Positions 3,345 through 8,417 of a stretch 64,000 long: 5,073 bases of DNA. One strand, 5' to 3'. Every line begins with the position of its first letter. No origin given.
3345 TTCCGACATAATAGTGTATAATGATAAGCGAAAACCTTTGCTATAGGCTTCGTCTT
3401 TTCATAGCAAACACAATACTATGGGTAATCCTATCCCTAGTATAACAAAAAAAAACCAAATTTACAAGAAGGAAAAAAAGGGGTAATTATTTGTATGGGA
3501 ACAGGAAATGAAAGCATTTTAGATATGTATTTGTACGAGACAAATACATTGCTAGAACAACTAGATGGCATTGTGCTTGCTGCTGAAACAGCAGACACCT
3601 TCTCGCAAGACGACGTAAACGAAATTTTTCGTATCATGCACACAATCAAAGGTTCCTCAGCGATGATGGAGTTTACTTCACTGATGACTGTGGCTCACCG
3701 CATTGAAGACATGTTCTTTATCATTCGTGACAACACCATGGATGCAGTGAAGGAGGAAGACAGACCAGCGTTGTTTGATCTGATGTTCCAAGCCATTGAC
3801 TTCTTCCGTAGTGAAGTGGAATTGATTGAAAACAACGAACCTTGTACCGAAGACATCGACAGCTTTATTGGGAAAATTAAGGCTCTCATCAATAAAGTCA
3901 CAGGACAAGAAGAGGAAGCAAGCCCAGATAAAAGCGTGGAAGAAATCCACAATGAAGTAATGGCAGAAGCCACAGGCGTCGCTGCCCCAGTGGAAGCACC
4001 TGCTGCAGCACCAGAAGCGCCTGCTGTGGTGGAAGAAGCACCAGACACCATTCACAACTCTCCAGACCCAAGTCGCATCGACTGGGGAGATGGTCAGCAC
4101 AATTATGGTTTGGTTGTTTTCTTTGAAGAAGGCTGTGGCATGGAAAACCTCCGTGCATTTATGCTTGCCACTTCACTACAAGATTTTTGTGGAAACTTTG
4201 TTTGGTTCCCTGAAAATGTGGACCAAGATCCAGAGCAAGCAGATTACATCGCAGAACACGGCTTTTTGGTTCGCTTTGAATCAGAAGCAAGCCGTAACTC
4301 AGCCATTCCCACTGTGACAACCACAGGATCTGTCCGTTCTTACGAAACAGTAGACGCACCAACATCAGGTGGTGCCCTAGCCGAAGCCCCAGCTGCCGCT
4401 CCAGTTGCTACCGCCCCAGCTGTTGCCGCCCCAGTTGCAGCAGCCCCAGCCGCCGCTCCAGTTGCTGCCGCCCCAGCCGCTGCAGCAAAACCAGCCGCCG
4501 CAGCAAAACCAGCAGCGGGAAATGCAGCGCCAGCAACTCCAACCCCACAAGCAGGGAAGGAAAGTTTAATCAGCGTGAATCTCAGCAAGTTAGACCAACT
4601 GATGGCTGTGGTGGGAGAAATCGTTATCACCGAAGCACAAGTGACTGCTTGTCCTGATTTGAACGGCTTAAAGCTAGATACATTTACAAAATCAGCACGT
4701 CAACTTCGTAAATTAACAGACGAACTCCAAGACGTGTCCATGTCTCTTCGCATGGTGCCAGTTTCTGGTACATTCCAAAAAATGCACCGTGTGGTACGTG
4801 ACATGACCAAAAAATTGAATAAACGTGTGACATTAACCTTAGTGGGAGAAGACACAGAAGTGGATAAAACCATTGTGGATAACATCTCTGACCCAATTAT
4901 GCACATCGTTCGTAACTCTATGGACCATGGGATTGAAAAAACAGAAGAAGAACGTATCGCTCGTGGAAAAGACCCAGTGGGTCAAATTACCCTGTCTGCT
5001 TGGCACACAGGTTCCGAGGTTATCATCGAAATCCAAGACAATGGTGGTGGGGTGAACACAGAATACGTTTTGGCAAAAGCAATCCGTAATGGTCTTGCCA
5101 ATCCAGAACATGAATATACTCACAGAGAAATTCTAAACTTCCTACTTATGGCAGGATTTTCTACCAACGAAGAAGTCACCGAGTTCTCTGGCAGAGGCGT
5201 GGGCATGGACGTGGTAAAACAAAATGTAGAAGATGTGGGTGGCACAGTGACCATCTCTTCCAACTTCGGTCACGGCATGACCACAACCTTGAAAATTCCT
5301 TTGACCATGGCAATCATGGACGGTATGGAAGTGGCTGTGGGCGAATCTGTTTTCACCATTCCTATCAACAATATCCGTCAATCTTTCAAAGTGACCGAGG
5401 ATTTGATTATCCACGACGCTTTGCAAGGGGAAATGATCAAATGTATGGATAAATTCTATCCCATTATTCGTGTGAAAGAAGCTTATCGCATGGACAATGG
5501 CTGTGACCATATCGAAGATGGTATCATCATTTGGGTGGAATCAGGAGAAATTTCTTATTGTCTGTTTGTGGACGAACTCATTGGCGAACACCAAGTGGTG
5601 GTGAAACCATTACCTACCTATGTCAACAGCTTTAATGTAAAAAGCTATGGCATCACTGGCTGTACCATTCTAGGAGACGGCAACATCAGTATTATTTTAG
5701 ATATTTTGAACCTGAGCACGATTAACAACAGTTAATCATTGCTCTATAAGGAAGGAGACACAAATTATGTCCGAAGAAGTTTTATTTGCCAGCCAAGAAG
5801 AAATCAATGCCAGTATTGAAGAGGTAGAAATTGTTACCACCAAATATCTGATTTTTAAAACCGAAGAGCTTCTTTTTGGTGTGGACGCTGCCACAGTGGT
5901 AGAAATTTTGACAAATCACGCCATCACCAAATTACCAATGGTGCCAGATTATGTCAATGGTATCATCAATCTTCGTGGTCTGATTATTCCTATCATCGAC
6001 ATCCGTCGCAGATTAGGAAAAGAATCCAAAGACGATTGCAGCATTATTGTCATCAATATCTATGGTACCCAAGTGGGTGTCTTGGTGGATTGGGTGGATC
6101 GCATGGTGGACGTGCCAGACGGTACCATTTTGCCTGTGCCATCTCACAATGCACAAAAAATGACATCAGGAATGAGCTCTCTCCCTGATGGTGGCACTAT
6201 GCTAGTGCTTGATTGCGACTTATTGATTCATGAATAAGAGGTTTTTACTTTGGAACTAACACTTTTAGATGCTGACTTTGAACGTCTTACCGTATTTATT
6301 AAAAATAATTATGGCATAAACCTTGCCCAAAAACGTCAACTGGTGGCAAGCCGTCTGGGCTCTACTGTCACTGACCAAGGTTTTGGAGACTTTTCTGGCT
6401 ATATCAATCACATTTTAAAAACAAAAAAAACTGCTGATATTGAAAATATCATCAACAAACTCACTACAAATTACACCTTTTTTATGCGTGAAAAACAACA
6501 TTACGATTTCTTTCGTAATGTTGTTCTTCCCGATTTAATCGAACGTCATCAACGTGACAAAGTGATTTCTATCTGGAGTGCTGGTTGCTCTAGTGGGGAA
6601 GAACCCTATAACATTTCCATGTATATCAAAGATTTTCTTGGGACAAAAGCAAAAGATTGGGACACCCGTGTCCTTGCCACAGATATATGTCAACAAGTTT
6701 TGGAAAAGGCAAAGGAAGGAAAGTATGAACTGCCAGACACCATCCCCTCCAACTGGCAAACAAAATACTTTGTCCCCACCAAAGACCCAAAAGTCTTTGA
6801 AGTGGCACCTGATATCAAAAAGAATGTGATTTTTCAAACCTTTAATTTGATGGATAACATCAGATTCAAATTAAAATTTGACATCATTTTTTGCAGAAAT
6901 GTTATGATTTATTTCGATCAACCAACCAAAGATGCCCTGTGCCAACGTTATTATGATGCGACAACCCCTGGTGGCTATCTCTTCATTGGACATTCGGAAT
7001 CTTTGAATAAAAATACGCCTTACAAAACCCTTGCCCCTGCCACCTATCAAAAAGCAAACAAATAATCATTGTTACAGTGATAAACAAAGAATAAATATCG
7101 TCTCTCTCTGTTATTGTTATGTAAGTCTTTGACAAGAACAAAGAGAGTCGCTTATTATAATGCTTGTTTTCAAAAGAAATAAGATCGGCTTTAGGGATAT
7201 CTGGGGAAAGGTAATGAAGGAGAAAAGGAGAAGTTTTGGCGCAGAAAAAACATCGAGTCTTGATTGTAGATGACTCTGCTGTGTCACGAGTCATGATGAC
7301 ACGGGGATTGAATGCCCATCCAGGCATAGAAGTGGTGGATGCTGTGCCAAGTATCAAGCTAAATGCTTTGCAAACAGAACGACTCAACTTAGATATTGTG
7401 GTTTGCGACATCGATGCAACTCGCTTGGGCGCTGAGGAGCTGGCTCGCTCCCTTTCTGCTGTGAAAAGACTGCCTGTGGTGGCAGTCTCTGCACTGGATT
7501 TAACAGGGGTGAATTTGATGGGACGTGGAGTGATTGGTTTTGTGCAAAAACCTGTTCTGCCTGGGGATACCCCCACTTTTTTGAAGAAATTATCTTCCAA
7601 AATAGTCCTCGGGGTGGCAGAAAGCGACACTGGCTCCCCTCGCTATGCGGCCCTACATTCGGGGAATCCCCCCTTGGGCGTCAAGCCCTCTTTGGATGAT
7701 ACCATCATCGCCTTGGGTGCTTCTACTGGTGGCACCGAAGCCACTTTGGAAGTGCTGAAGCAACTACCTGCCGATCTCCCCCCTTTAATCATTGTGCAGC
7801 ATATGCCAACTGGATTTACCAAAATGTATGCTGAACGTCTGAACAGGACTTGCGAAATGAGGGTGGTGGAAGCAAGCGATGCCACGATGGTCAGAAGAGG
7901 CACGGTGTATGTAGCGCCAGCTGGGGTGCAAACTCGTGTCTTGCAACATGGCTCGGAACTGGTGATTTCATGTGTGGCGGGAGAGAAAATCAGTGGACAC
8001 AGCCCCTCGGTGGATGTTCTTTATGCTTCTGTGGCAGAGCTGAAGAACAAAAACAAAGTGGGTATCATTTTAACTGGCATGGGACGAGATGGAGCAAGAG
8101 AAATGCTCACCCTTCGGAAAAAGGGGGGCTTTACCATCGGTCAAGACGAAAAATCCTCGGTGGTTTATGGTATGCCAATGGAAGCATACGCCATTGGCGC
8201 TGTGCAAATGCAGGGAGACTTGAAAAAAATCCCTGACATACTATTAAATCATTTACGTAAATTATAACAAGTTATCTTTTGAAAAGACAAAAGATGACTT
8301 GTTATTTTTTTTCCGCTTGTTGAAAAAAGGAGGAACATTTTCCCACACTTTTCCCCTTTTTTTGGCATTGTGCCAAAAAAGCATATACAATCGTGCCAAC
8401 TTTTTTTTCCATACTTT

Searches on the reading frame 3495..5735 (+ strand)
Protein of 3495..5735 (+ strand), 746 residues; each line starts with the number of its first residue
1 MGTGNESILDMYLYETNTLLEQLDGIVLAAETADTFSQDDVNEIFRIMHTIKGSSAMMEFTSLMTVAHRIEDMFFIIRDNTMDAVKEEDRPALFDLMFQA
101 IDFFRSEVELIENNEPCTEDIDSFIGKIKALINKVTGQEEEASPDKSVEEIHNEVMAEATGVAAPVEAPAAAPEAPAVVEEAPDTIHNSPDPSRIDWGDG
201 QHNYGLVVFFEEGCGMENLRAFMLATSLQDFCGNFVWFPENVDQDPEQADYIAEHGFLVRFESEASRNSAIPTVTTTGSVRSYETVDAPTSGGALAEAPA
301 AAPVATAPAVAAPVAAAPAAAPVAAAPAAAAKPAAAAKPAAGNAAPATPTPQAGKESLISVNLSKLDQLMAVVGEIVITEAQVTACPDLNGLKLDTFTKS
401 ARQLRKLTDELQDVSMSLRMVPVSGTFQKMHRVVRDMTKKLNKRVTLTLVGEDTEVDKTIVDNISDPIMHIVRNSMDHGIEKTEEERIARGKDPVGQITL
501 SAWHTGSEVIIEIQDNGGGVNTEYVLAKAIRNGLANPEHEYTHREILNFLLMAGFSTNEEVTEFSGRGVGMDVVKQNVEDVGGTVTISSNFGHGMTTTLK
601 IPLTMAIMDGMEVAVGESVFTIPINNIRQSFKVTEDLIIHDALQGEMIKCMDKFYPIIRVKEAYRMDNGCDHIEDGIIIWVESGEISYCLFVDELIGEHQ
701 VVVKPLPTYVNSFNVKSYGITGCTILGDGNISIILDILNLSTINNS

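Call 58: search_protein_families(library=pfam, proteins=[window:3495-5735:+], max_evalue=0.00001)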
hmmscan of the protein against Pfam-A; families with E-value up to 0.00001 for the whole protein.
window:3495-5735:+ (746 aa): 5 families
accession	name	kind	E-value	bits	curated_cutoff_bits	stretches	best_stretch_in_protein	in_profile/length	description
PF01584.24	CheW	-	1.7e-17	63.8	23.5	1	610-740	2-133/138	CheW-like domain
PF02518.31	HATPase_c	-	5.2e-15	56.3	26.4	1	465-604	3-110/111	Histidine kinase-, DNA gyrase B-, and HSP90-like ATPase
PF01627.28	Hpt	-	7.1e-14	52.3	24.6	1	8-86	2-68/84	Hpt domain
PF02895.20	H-kinase_dim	-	8.7e-14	52.2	23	1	357-417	2-67/68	Signal transducing histidine kinase, homodimeric domain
PF07194.16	P2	-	3.9e-06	27.3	23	0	204-284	2-78/81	P2 response regulator binding domain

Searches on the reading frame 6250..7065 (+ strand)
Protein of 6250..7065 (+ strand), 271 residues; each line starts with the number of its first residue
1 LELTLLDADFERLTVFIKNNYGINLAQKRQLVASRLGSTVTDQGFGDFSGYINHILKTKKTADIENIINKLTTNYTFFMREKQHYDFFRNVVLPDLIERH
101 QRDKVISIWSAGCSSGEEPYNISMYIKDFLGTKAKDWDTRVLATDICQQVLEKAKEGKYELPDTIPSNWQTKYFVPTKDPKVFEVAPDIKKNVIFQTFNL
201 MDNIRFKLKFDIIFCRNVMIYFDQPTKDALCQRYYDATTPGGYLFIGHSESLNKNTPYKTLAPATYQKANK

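Call 81: search_protein_families(library=pfam, proteins=[window:6250-7065:+], max_evalue=0.00001)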
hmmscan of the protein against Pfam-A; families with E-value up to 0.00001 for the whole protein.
window:6250-7065:+ (271 aa): 2 families
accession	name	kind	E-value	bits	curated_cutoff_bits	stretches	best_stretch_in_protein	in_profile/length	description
PF01739.24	CheR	-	4.3e-56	189.9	27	1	74-263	1-190/195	CheR methyltransferase, SAM binding domain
PF03705.20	CheR_N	-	9.6e-09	35.3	27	1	8-57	1-51/53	CheR methyltransferase, all-alpha domain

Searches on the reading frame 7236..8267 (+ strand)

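Call 81: search_protein_families(library=pfam, proteins=[window:7236-8267:+], max_evalue=0.00001)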
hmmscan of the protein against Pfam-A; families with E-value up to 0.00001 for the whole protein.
window:7236-8267:+ (343 aa): 2 families
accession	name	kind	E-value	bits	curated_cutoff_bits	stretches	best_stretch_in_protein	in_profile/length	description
PF01339.22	CheB_methylest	-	8e-57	192.2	24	1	158-335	1-173/174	CheB methylesterase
PF00072.30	Response_reg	-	1.6e-07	31.9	30.2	1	8-109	1-103/111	Response regulator receiver domain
